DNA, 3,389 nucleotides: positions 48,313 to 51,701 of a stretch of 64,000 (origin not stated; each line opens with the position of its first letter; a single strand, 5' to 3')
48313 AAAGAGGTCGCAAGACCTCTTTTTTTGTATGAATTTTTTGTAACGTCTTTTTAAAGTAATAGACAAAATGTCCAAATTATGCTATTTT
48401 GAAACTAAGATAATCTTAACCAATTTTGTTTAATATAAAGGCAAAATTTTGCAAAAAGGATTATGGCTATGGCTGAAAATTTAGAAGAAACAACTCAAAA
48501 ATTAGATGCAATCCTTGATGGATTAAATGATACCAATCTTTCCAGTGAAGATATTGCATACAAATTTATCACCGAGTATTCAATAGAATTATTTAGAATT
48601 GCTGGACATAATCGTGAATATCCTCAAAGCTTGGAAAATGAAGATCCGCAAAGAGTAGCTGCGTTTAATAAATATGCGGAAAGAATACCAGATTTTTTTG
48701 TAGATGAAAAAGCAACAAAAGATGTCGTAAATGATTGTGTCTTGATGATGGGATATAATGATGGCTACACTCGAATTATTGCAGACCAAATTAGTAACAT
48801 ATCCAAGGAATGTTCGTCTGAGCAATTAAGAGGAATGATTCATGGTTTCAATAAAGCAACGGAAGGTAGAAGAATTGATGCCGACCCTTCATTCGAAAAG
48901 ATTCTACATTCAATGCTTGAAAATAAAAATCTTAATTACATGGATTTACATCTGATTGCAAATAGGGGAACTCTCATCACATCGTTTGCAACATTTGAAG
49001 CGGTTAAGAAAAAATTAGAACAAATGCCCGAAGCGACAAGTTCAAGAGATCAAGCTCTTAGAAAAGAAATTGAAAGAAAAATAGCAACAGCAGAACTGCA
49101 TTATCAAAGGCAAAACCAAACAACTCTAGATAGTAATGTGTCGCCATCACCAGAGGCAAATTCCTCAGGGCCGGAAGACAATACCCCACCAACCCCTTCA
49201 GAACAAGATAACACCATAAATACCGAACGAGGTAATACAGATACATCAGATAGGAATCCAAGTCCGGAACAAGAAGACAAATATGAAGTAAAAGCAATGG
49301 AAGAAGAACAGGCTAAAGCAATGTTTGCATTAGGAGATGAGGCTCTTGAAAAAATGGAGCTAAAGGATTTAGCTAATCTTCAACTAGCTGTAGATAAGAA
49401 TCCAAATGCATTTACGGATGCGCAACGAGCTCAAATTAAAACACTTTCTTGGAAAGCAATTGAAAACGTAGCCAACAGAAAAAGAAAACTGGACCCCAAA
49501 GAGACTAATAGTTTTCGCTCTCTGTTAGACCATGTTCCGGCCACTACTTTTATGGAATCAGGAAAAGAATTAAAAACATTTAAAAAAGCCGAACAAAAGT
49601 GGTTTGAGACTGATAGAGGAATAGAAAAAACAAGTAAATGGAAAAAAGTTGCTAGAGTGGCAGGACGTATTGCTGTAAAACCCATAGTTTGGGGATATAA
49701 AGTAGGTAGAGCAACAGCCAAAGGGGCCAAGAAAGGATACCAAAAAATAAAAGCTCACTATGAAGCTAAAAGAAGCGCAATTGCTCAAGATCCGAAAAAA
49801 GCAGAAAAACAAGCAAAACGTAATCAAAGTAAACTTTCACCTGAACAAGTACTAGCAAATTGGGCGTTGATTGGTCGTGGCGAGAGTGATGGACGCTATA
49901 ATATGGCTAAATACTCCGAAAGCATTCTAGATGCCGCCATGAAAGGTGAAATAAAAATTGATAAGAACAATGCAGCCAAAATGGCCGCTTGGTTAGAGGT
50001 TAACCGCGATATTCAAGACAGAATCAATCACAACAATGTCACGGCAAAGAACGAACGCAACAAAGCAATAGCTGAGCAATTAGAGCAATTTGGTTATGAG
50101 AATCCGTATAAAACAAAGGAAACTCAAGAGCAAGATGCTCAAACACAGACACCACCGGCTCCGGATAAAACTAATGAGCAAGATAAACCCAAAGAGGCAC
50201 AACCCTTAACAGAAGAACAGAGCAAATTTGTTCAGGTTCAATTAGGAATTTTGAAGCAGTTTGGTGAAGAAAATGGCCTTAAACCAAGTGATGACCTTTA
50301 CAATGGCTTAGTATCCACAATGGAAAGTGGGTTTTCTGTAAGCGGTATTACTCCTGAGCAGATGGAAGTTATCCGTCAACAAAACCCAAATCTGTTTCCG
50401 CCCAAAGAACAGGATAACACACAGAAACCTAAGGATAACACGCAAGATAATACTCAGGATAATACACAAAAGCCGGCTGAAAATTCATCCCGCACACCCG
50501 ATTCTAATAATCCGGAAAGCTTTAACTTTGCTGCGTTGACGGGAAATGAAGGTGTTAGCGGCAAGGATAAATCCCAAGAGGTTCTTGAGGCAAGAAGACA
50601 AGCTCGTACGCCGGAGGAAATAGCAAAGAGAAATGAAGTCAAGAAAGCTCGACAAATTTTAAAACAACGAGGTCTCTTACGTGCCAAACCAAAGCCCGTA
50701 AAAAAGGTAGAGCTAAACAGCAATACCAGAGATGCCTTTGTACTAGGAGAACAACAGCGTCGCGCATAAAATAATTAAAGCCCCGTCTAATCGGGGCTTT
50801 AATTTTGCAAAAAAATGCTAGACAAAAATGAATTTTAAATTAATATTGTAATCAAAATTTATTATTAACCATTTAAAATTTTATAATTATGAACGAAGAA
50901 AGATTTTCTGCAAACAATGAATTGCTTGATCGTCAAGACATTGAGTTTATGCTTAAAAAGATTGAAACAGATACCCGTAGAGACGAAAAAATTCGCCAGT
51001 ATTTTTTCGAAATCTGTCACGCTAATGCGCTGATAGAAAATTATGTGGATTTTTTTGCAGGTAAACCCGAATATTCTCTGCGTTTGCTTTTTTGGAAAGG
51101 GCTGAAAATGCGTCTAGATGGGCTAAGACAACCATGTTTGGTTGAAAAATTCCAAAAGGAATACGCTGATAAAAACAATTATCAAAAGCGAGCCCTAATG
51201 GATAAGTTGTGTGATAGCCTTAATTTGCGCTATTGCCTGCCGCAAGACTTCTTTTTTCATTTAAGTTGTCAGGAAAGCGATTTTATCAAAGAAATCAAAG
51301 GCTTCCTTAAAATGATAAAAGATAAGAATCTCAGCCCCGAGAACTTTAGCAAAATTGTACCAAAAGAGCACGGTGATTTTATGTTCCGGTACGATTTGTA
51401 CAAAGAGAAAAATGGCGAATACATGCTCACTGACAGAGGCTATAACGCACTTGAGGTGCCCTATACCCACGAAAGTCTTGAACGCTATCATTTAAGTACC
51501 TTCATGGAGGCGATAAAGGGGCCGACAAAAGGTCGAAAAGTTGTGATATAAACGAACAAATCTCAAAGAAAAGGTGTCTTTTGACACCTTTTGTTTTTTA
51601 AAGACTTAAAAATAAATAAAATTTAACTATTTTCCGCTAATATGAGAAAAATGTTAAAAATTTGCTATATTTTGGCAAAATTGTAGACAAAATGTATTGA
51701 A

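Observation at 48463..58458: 10-kb cluster of large, mutually related orphan proteins (candidate effector/toxin island)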

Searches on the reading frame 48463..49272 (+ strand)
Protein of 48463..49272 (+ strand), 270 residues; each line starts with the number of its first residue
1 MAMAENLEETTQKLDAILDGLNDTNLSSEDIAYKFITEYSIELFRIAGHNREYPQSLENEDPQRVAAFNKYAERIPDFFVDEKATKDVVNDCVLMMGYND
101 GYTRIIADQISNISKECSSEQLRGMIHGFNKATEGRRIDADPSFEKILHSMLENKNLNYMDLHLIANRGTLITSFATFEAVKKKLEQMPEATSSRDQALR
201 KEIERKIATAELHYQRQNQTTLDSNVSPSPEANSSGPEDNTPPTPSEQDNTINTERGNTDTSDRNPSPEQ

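Call 88: search_solved_structures(query=window:48463-49272:+, max_evalue=5)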
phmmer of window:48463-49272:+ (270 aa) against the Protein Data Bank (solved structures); distinct sequences matched with E-value up to 5: 0.

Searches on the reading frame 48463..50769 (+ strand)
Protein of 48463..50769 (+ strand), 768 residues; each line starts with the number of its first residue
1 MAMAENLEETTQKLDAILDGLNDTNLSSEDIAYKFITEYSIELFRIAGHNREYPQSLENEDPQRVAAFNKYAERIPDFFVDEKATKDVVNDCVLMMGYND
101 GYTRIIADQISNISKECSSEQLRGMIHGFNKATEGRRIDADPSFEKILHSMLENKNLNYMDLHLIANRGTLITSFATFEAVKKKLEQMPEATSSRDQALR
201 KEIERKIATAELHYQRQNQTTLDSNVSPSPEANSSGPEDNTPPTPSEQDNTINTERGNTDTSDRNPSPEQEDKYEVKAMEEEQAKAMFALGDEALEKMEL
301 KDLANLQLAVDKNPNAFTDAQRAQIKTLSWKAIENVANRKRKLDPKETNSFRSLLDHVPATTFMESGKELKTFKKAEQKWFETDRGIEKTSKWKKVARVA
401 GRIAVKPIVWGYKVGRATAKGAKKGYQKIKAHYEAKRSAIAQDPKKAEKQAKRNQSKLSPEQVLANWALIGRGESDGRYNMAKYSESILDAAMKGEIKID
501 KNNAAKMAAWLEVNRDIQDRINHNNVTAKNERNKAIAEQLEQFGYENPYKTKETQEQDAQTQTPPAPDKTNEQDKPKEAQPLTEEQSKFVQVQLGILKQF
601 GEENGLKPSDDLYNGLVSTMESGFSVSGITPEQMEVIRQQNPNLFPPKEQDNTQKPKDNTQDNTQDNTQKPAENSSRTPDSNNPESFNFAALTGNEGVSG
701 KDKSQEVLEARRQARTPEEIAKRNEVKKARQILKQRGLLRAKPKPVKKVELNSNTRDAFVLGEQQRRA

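Call 3: search_protein_families(library=pfam, proteins=[window:48463-50769:+], max_evalue=1)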
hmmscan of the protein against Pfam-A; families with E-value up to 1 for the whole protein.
window:48463-50769:+ (768 aa): 1 family
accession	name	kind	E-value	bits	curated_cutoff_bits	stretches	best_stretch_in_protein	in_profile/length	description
PF17095.10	CAMSAP_CC1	-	0.12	12.8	27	1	428-459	18-49/59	Spectrin-binding region of Ca2+-Calmodulin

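Call 4: search_protein_families(library=ncbifam, proteins=[window:48463-50769:+], max_evalue=1)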
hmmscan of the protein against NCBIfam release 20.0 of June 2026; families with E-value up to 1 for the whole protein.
window:48463-50769:+ (768 aa): 0 families

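Call 18: search_protein_families(library=phrogs, proteins=[window:48463-50769:+], max_evalue=0.1)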
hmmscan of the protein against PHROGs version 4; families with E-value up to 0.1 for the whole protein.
window:48463-50769:+ (768 aa): 0 families

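Call 19: search_protein_families(library=padloc, proteins=[window:48463-50769:+], max_evalue=0.1)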
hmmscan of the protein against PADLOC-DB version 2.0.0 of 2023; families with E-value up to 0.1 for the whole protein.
window:48463-50769:+ (768 aa): 0 families

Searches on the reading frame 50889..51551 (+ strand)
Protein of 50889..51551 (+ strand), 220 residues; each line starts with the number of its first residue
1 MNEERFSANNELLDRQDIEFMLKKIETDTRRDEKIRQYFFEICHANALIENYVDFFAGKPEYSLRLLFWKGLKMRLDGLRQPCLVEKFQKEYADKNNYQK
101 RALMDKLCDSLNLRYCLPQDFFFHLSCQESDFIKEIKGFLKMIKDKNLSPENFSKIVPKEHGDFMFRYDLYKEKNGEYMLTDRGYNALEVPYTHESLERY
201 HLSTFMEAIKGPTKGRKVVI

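Call 3: search_protein_families(library=pfam, proteins=[window:50889-51551:+], max_evalue=1)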
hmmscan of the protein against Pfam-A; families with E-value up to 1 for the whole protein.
window:50889-51551:+ (220 aa): 0 families

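Call 4: search_protein_families(library=ncbifam, proteins=[window:50889-51551:+], max_evalue=1)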
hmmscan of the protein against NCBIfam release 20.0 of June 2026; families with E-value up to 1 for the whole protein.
window:50889-51551:+ (220 aa): 1 family
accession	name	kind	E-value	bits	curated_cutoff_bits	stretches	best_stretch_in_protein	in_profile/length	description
NF011054.0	PRK14486.1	equivalog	0.048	13.1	447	1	154-209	127-179/294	putative bifunctional cbb3-type cytochrome c oxidase subunit II/cytochrome c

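Call 18: search_protein_families(library=phrogs, proteins=[window:50889-51551:+], max_evalue=0.1)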
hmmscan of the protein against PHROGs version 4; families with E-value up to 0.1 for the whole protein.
window:50889-51551:+ (220 aa): 0 families

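Call 19: search_protein_families(library=padloc, proteins=[window:50889-51551:+], max_evalue=0.1)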
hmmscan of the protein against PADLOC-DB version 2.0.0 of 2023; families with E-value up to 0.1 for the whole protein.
window:50889-51551:+ (220 aa): 0 families

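Call 44: search_dna_similar(query=window:50889-51548:+, collection=plasmids, mode=protein, max_evalue=0.01, max_rows=10)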
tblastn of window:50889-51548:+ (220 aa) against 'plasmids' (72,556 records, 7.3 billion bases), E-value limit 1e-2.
No match.

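Call 87: search_solved_structures(query=window:50889-51548:+, max_evalue=5)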
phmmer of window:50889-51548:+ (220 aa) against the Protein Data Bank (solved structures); distinct sequences matched with E-value up to 5: 0.
